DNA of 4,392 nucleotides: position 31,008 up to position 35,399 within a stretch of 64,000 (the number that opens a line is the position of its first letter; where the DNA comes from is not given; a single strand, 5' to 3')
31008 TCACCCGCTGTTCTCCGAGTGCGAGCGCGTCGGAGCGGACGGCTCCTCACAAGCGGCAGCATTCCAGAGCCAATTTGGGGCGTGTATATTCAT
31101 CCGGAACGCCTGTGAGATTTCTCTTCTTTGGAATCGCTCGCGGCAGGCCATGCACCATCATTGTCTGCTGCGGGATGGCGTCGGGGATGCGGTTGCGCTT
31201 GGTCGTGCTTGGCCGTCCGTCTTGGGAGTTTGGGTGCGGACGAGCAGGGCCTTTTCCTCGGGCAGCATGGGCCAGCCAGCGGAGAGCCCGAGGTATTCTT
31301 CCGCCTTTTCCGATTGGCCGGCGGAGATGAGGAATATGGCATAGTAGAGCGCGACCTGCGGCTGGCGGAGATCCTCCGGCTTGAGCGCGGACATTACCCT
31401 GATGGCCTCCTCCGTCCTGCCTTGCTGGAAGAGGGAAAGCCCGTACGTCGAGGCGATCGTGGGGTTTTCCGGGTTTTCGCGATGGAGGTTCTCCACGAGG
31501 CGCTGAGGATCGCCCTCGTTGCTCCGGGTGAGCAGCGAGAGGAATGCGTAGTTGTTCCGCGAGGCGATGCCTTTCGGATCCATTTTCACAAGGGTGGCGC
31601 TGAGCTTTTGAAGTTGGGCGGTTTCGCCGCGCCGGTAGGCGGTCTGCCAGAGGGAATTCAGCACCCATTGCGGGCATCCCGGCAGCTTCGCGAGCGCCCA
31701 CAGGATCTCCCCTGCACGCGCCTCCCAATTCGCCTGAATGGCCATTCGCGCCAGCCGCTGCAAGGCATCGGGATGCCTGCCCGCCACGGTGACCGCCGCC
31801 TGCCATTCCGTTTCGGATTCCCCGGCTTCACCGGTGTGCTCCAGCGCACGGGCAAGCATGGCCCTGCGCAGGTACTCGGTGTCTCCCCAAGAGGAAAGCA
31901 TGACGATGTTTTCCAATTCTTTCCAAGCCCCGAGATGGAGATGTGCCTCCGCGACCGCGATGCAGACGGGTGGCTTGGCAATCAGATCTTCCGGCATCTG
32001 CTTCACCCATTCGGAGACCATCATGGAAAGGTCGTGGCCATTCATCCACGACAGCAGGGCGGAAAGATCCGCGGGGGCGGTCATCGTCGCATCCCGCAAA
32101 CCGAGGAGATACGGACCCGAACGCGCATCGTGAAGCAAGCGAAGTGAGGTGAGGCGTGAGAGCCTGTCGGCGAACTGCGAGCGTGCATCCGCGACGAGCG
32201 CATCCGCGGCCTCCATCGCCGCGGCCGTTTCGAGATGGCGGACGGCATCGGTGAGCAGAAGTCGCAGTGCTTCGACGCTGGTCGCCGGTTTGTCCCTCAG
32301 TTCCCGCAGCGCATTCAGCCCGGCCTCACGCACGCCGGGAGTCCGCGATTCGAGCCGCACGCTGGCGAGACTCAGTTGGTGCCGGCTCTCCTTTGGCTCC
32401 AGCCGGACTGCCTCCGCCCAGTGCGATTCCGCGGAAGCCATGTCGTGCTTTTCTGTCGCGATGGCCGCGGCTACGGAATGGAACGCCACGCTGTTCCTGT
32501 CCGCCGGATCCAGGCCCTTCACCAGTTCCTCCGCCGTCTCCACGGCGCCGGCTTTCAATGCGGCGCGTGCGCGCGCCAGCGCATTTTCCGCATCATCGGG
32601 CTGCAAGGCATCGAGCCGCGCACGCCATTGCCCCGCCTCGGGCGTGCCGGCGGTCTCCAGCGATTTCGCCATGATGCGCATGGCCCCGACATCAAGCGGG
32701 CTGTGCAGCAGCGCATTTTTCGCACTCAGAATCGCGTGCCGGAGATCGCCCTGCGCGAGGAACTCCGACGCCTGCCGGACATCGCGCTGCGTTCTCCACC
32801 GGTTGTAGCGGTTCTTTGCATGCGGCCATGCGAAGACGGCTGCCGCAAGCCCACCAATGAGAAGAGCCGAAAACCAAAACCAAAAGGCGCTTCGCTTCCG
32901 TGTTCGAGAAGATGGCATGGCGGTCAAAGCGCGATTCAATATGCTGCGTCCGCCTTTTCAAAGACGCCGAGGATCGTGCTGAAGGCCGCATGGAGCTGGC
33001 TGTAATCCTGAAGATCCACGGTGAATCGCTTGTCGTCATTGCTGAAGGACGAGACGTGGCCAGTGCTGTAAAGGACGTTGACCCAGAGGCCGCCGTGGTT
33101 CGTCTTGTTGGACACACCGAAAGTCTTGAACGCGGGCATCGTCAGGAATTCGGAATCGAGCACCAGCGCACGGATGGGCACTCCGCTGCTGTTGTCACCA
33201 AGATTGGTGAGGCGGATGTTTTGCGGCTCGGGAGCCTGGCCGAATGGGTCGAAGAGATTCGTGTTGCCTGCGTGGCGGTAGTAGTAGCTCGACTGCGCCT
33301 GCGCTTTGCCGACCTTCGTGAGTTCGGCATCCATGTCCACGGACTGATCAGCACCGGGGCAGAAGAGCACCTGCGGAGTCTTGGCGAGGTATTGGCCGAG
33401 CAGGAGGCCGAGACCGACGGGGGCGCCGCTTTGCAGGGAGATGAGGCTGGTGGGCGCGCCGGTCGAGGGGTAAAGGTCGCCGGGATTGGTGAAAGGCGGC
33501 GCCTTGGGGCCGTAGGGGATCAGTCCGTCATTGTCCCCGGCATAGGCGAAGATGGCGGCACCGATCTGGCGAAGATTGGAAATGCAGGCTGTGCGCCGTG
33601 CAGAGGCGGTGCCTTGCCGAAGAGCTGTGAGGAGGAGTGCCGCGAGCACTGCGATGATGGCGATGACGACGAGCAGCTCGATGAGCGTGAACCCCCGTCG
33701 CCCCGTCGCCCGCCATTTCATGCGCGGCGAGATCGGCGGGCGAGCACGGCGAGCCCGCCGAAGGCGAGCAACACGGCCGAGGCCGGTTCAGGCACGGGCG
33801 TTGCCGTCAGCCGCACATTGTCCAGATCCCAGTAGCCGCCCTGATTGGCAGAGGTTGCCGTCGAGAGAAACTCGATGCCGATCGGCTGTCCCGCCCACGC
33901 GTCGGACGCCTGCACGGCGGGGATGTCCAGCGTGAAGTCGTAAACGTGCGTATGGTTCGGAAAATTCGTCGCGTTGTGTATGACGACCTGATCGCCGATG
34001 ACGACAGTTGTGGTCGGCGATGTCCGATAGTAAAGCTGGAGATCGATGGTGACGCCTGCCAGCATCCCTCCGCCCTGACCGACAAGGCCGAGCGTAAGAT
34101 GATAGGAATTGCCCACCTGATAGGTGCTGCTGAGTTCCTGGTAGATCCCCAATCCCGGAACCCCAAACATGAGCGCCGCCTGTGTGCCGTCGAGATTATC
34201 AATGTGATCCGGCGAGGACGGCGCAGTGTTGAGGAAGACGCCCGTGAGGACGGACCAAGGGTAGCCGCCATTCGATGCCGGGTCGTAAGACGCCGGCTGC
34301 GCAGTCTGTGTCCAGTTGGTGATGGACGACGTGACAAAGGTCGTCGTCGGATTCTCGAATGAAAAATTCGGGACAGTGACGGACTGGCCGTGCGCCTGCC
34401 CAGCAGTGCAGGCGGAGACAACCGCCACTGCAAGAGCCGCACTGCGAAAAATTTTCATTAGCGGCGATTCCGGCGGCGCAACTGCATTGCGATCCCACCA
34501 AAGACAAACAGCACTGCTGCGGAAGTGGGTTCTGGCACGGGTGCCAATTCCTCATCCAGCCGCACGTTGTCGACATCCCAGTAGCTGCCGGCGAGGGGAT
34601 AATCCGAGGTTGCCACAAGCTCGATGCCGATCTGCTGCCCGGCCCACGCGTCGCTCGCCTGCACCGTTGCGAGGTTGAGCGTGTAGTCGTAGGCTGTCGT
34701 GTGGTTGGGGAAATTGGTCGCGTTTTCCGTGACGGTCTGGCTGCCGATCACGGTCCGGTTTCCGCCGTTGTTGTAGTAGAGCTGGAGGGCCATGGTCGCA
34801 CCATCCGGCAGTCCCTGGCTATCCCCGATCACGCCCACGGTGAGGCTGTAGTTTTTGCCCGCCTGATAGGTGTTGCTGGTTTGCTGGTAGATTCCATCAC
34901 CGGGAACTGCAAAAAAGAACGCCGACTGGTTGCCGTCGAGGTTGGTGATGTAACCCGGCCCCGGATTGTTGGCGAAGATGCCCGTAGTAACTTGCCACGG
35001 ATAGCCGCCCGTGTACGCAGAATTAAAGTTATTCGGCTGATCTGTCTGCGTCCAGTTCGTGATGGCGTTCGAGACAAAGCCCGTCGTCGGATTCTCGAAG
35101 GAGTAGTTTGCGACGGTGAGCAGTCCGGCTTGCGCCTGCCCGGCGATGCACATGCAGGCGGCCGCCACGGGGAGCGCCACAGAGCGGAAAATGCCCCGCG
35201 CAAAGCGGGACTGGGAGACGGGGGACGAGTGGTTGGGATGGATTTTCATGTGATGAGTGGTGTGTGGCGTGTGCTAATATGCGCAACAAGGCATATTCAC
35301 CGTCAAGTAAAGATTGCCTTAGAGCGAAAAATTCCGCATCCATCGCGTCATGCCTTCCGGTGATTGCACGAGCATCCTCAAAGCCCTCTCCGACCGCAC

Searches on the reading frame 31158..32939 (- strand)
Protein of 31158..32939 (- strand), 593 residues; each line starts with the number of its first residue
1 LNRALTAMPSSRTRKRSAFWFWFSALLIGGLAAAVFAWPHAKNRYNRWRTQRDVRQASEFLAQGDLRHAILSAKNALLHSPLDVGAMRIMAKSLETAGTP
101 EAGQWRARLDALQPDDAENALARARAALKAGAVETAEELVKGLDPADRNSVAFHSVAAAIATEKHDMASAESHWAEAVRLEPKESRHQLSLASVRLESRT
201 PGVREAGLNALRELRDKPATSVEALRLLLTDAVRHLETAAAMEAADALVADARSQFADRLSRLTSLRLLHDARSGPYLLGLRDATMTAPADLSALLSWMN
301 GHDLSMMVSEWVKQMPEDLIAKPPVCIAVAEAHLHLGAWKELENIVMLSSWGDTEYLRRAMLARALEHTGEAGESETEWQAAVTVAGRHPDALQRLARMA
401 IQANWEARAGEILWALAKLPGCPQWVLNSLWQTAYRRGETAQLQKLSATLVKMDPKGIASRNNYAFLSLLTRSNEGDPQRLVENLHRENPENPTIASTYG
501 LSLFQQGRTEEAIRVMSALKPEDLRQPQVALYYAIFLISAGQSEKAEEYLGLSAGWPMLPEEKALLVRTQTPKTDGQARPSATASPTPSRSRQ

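Call 30: search_protein_families(library=pfam, proteins=[window:31158-32939:-], max_evalue=0.0001)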
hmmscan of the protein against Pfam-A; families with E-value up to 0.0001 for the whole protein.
window:31158-32939:- (593 aa): 5 families
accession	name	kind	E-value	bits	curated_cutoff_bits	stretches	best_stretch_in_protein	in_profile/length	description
PF23914.1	TPR_CcmH_CycH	-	1.5e-10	41.6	42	0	451-520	77-148/158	Cytochrome c-type biogenesis protein H TPR domain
PF14559.12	TPR_19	-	6e-09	36.6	25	0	480-530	12-62/68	Tetratricopeptide repeat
PF13431.12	TPR_17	-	1e-06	28.9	24.4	0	488-513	8-33/34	Tetratricopeptide repeat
PF12895.13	ANAPC3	-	1.1e-05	26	27.2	0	481-551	11-80/82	Anaphase-promoting complex, cyclosome, subunit 3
PF07719.23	TPR_2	-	2.1e-05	24.7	27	0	498-516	6-24/34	Tetratricopeptide repeat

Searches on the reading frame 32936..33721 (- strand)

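Call 30: search_protein_families(library=pfam, proteins=[window:32936-33721:-], max_evalue=0.0001)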
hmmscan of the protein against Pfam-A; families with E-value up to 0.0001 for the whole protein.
window:32936-33721:- (261 aa): 1 family
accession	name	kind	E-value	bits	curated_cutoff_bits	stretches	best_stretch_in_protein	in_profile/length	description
PF07963.17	N_methyl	-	2.4e-08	33.7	21.2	1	8-31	4-27/27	Prokaryotic N-terminal methylation motif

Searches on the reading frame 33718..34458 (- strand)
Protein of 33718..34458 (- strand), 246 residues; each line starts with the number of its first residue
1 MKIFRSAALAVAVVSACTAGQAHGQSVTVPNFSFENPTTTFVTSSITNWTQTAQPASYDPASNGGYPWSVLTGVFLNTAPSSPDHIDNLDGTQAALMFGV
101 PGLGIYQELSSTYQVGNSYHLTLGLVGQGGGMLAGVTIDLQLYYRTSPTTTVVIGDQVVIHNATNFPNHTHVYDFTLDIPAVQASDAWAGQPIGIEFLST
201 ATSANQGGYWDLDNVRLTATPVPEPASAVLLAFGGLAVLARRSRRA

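Call 30: search_protein_families(library=pfam, proteins=[window:33718-34458:-], max_evalue=0.0001)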
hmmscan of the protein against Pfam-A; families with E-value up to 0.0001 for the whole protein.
window:33718-34458:- (246 aa): 1 family
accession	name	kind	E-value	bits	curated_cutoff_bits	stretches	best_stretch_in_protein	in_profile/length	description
PF22825.2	HpiC1-like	-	9e-12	45.8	27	1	26-218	2-174/174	HpiC1 cyclase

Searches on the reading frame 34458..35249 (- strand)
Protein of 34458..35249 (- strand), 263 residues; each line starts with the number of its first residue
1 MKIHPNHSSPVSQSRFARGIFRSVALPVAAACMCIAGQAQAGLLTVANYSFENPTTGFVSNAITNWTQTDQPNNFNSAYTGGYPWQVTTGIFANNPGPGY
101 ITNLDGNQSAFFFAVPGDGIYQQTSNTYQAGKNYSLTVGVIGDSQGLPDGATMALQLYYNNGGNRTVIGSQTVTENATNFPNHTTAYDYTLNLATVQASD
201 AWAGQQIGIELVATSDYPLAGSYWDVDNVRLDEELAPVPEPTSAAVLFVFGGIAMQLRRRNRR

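Call 30: search_protein_families(library=pfam, proteins=[window:34458-35249:-], max_evalue=0.0001)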
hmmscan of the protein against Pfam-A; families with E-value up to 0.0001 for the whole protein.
window:34458-35249:- (263 aa): 1 family
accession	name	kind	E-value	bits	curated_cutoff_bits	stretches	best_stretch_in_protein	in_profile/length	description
PF22825.2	HpiC1-like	-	5.1e-15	56.4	27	1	44-232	3-174/174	HpiC1 cyclase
